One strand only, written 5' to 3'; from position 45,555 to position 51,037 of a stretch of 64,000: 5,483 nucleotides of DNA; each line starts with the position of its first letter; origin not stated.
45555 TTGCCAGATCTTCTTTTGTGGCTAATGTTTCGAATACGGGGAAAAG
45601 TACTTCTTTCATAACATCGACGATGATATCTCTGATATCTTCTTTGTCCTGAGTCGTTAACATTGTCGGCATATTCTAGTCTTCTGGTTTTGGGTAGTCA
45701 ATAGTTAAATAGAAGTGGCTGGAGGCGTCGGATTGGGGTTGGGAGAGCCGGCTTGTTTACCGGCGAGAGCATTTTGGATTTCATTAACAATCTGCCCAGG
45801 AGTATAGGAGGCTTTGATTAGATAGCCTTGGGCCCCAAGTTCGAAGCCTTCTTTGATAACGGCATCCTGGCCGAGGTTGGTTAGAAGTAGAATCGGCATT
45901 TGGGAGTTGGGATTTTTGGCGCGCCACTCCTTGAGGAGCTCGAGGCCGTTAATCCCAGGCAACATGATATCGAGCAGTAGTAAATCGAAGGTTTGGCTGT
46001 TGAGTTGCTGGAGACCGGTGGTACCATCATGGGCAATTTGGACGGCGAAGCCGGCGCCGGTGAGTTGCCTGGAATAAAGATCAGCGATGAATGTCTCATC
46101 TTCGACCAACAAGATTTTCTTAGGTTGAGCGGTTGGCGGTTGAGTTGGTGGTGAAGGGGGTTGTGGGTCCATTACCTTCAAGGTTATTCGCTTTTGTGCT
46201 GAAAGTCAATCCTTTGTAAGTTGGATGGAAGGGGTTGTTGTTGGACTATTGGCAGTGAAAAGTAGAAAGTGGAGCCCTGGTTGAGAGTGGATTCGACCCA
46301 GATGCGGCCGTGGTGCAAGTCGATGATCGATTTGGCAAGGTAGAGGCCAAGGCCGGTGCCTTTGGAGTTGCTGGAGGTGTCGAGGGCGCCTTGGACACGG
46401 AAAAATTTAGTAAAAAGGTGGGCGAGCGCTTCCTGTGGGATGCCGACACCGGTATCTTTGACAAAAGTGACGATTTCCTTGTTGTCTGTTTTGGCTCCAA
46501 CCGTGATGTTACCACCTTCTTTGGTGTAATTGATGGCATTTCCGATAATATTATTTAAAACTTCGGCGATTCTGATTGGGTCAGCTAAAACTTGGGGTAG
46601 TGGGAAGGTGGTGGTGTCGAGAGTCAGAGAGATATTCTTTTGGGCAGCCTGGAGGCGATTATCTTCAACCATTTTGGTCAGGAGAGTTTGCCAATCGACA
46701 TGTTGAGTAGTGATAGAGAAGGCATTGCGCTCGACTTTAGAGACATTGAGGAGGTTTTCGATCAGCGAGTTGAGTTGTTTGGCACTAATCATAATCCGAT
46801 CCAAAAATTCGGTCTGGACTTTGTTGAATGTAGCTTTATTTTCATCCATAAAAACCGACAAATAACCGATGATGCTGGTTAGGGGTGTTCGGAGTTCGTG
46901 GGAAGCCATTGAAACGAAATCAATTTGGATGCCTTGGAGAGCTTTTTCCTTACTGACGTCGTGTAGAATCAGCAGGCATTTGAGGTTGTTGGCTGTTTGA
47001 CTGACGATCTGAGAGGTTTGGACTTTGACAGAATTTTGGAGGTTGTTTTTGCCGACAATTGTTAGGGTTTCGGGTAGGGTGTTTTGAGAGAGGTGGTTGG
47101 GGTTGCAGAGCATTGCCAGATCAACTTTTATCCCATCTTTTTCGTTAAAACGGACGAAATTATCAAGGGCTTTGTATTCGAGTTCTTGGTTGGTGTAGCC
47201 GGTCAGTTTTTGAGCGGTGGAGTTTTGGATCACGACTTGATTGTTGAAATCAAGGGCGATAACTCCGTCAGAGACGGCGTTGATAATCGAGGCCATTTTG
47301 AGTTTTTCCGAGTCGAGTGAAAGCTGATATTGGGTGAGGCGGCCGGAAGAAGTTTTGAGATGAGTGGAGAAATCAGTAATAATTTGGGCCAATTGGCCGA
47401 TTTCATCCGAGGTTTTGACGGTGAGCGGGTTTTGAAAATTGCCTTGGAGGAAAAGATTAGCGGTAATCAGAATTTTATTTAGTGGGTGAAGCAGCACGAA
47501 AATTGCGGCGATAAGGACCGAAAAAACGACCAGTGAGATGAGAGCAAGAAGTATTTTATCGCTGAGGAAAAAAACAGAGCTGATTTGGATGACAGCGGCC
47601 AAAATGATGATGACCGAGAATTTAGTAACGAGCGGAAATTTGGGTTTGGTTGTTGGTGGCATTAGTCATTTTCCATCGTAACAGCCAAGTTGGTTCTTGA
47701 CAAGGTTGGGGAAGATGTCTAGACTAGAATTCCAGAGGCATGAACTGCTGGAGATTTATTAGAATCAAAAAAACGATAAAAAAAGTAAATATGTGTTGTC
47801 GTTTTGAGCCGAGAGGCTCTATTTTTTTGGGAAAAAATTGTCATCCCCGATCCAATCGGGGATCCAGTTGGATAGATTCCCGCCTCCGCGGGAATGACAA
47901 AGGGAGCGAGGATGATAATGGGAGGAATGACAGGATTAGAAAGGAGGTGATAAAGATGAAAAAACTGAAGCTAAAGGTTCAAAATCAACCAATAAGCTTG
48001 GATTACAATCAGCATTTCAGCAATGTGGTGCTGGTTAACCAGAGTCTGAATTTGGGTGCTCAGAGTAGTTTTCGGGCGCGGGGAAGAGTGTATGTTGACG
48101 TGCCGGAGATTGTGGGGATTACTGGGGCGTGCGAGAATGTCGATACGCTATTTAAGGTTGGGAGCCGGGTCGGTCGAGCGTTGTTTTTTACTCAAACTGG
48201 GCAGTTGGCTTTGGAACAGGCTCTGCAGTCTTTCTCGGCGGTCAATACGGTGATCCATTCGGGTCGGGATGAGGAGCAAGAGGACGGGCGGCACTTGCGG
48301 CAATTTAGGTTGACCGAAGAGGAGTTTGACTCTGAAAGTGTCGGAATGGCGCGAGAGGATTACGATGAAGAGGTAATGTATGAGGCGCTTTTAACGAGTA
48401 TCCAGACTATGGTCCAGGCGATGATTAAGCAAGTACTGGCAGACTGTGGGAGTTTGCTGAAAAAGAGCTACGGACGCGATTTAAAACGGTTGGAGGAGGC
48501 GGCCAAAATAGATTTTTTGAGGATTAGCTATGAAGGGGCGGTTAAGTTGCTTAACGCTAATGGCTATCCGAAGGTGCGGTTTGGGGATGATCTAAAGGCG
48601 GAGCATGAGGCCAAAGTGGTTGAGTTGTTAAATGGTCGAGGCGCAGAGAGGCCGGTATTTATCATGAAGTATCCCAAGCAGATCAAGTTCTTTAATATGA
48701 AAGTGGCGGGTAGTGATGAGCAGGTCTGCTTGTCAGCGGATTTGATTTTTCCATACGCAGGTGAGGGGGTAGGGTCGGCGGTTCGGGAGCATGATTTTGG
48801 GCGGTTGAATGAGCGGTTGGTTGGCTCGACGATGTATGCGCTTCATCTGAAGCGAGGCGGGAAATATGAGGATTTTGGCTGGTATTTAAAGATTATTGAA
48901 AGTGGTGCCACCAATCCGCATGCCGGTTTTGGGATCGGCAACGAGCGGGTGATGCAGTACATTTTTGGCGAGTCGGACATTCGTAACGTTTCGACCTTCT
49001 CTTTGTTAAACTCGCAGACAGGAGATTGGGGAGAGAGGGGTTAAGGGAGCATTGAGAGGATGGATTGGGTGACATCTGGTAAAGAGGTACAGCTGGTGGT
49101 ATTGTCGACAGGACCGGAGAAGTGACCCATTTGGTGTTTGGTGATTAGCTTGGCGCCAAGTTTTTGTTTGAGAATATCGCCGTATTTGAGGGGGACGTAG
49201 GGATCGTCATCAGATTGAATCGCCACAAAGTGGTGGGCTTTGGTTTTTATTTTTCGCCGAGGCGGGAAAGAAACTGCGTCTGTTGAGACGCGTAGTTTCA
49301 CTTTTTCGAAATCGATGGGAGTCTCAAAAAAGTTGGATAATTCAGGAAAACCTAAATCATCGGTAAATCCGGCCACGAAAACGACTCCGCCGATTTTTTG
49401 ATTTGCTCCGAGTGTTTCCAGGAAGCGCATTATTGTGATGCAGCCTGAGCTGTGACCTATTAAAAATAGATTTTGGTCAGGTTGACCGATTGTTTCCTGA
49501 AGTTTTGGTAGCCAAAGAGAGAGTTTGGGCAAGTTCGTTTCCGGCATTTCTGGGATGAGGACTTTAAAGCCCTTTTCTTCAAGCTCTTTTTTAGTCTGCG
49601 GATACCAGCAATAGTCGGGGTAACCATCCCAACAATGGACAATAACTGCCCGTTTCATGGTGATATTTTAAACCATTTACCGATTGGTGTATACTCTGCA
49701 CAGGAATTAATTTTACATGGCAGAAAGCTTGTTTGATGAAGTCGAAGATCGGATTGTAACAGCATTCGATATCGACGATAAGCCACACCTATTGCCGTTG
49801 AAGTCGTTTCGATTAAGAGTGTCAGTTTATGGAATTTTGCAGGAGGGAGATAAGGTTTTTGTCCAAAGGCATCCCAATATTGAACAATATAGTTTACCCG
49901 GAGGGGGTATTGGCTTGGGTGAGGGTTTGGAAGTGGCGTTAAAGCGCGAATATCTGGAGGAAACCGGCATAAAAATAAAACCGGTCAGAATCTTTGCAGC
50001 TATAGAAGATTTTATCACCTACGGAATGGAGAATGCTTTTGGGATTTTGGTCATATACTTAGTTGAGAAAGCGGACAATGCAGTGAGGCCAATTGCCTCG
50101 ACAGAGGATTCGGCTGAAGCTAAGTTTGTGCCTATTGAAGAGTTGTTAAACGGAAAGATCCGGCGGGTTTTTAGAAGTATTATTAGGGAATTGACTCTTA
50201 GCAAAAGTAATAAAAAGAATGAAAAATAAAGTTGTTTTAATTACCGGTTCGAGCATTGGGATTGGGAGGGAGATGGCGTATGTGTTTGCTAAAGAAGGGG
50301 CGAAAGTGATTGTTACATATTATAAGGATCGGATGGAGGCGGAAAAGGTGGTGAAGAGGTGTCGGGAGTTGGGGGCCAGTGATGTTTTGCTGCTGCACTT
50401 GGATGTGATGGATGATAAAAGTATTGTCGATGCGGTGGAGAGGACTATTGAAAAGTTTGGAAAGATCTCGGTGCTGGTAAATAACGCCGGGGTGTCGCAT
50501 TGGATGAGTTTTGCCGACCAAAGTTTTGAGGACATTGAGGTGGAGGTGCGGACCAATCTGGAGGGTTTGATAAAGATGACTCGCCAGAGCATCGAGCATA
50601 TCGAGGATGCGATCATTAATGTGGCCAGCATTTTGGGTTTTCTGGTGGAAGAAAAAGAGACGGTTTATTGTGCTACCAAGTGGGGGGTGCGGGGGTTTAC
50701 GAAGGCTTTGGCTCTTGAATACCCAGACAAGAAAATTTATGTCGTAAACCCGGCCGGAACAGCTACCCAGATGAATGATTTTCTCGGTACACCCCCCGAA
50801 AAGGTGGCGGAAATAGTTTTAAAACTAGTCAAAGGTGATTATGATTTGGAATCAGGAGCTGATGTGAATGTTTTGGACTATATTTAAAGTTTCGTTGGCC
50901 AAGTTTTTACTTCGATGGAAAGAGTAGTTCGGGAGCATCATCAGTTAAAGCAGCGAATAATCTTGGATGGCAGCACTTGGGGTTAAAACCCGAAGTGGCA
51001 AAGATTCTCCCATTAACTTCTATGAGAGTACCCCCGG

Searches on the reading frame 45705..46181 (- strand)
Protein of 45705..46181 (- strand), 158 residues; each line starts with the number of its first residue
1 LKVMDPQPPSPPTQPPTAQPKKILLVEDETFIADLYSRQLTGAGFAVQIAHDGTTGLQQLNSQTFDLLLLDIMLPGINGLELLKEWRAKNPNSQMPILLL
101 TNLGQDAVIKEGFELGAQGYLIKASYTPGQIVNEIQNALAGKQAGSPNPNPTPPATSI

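Call 33: search_protein_families(library=pfam, proteins=[window:45705-46181:-], max_evalue=0.001)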
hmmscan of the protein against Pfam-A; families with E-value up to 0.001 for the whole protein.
window:45705-46181:- (158 aa): 1 family
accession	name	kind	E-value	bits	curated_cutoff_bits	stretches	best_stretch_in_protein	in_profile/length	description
PF00072.30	Response_reg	-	3.1e-23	82.5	30.2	1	23-134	1-109/111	Response regulator receiver domain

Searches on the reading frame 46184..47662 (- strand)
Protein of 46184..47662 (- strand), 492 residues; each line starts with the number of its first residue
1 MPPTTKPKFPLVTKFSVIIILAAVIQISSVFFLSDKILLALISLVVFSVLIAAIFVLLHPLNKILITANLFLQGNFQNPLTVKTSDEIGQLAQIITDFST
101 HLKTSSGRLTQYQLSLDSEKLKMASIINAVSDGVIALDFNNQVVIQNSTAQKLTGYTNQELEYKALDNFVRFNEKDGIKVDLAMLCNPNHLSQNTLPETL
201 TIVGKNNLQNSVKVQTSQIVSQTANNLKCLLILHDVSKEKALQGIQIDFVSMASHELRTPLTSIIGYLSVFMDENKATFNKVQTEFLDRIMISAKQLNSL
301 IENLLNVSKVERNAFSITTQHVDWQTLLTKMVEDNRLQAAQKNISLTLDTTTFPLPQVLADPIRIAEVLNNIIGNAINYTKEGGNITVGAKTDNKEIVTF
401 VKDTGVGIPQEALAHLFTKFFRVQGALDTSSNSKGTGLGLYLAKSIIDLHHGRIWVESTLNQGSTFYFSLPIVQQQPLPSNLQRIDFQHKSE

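Call 33: search_protein_families(library=pfam, proteins=[window:46184-47662:-], max_evalue=0.001)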
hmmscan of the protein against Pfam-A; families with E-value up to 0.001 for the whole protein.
window:46184-47662:- (492 aa): 6 families
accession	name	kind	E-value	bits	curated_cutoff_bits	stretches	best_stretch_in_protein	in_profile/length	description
PF02518.31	HATPase_c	-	5.2e-28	98.1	26.4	1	361-472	2-109/111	Histidine kinase-, DNA gyrase B-, and HSP90-like ATPase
PF00512.31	HisKA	-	2e-18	66.6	26.9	1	247-311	3-64/66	His Kinase A (phospho-acceptor) domain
PF00672.30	HAMP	-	6e-06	26.9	25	1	57-103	6-52/53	HAMP domain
PF13426.13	PAS_9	-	1.3e-05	25.9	27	1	132-237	2-102/103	PAS domain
PF13581.12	HATPase_c_2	-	0.00019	21.9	27.4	1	365-449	36-111/127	Histidine kinase-like ATPase domain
PF00989.32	PAS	-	0.00045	20.7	22.6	1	123-164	3-44/113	PAS fold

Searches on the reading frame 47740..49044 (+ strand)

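Call 33: search_protein_families(library=pfam, proteins=[window:47740-49044:+], max_evalue=0.001)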
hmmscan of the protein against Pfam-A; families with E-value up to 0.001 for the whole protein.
window:47740-49044:+ (434 aa): 1 family
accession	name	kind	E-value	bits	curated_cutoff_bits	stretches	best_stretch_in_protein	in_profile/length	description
PF00152.25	tRNA-synt_2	-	1.1e-28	100.7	25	1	78-421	4-305/308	tRNA synthetases class II (D, K and N)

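Call 95: search_protein_families(library=ncbifam, proteins=[window:47956-49041:+], max_evalue=0.00001)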
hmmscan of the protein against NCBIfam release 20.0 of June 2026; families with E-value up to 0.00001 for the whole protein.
window:47956-49041:+ (362 aa): 7 families
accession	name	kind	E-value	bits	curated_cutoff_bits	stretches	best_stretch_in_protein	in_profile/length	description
NF003037.0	PRK03932.1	equivalog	8.3e-47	160.2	414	1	19-349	127-443/451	asparagine--tRNA ligase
TIGR00457.1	asnS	equivalog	5.1e-46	157.4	342.6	1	21-349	132-447/455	asparagine--tRNA ligase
NF003483.0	PRK05159.1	equivalog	5.4e-30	104.6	353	1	3-348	116-429/438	aspartate--tRNA(Asn) ligase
TIGR00458.1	aspS_nondisc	equivalog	4.9e-18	65.3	368.4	1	42-348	150-419/428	aspartate--tRNA(Asn) ligase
NF005052.0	PRK06462.1-1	equivalog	5.6e-18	65.1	368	1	141-348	150-343/353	asparagine synthetase A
NF005054.0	PRK06462.1-4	equivalog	2.1e-14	53.3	309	1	105-349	113-309/318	asparagine synthetase A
NF005055.0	PRK06462.1-5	equivalog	6.1e-11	42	389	1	83-346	94-329/341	asparagine synthetase A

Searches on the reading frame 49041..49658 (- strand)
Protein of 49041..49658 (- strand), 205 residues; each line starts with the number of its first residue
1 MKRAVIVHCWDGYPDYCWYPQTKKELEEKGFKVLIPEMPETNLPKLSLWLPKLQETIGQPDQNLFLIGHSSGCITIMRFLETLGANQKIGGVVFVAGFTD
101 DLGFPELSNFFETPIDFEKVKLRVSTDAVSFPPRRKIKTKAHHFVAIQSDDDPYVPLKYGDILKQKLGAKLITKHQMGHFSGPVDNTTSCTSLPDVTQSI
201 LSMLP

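Call 33: search_protein_families(library=pfam, proteins=[window:49041-49658:-], max_evalue=0.001)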
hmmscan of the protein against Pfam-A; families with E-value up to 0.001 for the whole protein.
window:49041-49658:- (205 aa): 4 families
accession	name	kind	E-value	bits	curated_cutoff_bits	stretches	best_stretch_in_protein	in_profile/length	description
PF06821.19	Ser_hydrolase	-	2.3e-19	70.4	22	1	5-180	2-154/172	Serine hydrolase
PF00561.26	Abhydrolase_1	-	3.1e-06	27.5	25.8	0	60-111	67-107/245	alpha/beta hydrolase fold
PF12695.13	Abhydrolase_5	-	5.4e-06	26.7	27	1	19-100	15-92/164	Alpha/beta hydrolase family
PF12697.13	Abhydrolase_6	-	0.00036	21.7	26.3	0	50-113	51-110/217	Alpha/beta hydrolase family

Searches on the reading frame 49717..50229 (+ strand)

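Call 33: search_protein_families(library=pfam, proteins=[window:49717-50229:+], max_evalue=0.001)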
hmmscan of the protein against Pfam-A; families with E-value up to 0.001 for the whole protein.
window:49717-50229:+ (170 aa): 1 family
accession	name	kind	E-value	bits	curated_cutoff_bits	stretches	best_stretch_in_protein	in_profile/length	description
PF00293.34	NUDIX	-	4.1e-16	59.6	21.1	1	32-156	3-131/134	NUDIX domain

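Call 95: search_protein_families(library=ncbifam, proteins=[window:49717-50226:+], max_evalue=0.00001)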
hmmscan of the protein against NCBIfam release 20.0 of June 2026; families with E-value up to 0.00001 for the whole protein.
window:49717-50226:+ (170 aa): 7 families
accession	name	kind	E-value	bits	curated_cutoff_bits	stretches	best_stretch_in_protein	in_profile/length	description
NF001937.0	PRK00714.1-4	equivalog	4.8e-08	32.8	139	1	29-105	5-80/161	RNA pyrophosphohydrolase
NF001935.0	PRK00714.1-2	equivalog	2.6e-07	30.3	259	1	31-108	7-83/183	RNA pyrophosphohydrolase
TIGR00586.1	mutt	equivalog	4e-07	30.1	97.9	1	33-159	5-127/129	8-oxo-dGTP diphosphatase MutT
NF008044.0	PRK10776.1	equivalog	4.3e-07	29.9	148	1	34-160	5-127/130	8-oxo-dGTP diphosphatase MutT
NF001934.0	PRK00714.1-1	equivalog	6.5e-07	28.9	241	1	30-104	6-79/176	RNA pyrophosphohydrolase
NF001938.0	PRK00714.1-5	equivalog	1.9e-06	27.3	116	1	41-105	21-92/172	RNA pyrophosphohydrolase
NF012016.0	PRK15472.1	equivalog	8.3e-06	25.6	95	0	56-155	31-134/141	nucleoside triphosphatase NudI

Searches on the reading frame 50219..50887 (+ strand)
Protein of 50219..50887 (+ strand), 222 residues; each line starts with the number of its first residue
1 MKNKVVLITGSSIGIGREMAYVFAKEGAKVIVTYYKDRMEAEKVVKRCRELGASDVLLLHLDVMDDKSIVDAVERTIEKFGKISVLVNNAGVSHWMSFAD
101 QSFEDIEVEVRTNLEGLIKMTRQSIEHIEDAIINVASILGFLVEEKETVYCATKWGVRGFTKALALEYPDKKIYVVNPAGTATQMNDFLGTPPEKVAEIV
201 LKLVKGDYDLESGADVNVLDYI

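Call 33: search_protein_families(library=pfam, proteins=[window:50219-50887:+], max_evalue=0.001)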
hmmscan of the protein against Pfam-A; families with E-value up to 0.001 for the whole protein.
window:50219-50887:+ (222 aa): 3 families
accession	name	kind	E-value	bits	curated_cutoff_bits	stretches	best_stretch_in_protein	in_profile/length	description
PF00106.31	adh_short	-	4.5e-45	154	26.6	1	4-187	1-188/195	short chain dehydrogenase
PF13561.12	adh_short_C2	-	3.9e-33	115.4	27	1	13-193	6-188/236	Enoyl-(Acyl carrier protein) reductase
PF08659.16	KR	-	3.1e-13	50.5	22.6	1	6-154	3-153/180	KR domain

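Call 95: search_protein_families(library=ncbifam, proteins=[window:50219-50884:+], max_evalue=0.00001)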
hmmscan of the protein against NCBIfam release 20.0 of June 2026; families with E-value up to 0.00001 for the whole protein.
window:50219-50884:+ (222 aa): 219 families (the best 25 are shown)
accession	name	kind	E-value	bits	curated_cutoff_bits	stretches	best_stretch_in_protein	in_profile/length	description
NF005214.0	PRK06701.1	subfamily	2e-35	122.5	413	1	1-175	46-222/293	SDR family oxidoreductase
NF005559.1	PRK07231.1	subfamily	2.2e-35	122.3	215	1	2-188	3-193/249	glucose 1-dehydrogenase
NF052558.1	MBtsdlDhBudC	equivalog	2.5e-35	122.3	270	1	2-193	2-194/250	meso-2,3-butanediol dehydrogenase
TIGR01830.1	3oxo_ACP_reduc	equivalog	1.3e-34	119.9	297.75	1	6-190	1-190/239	3-oxoacyl-[acyl-carrier-protein] reductase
NF009466.0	PRK12826.1-2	subfamily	1.9e-34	119.2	222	1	2-186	2-192/248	3-oxoacyl-ACP reductase FabG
NF004818.0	PRK06172.1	equivalog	2.3e-34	118.9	336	1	2-198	6-207/253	SDR family oxidoreductase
NF006493.1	PRK08936.1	subfamily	1.7e-33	116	420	1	2-182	6-192/261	glucose-1-dehydrogenase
NF005594.0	PRK07326.1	equivalog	2.6e-33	115.6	271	1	2-203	5-215/237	SDR family oxidoreductase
NF005878.0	PRK07825.1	subfamily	2.6e-33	115.5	287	1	1-186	7-192/278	short chain dehydrogenase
NF004825.0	PRK06181.1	equivalog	3.2e-33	115.1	215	1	1-186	4-193/268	SDR family oxidoreductase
NF053702.1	TrHdxCHCADhChcB1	equivalog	5.7e-33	114.3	400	1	2-178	3-185/250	trans-4-hydroxycyclohexanecarboxylate dehydrogenase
NF009384.0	PRK12743.1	equivalog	4.6e-32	111.2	264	1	2-195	5-204/258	SDR family oxidoreductase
NF004746.0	PRK06077.1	equivalog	6e-32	111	320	1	1-187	4-192/252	3-ketoacyl-(acyl-carrier-protein) reductase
NF006080.0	PRK08226.1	equivalog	6.5e-32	111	356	1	2-175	5-180/263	SDR family oxidoreductase UcpA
NF005067.0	PRK06484.1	equivalog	6.8e-32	110.7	713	1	2-185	8-195/524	short chain dehydrogenase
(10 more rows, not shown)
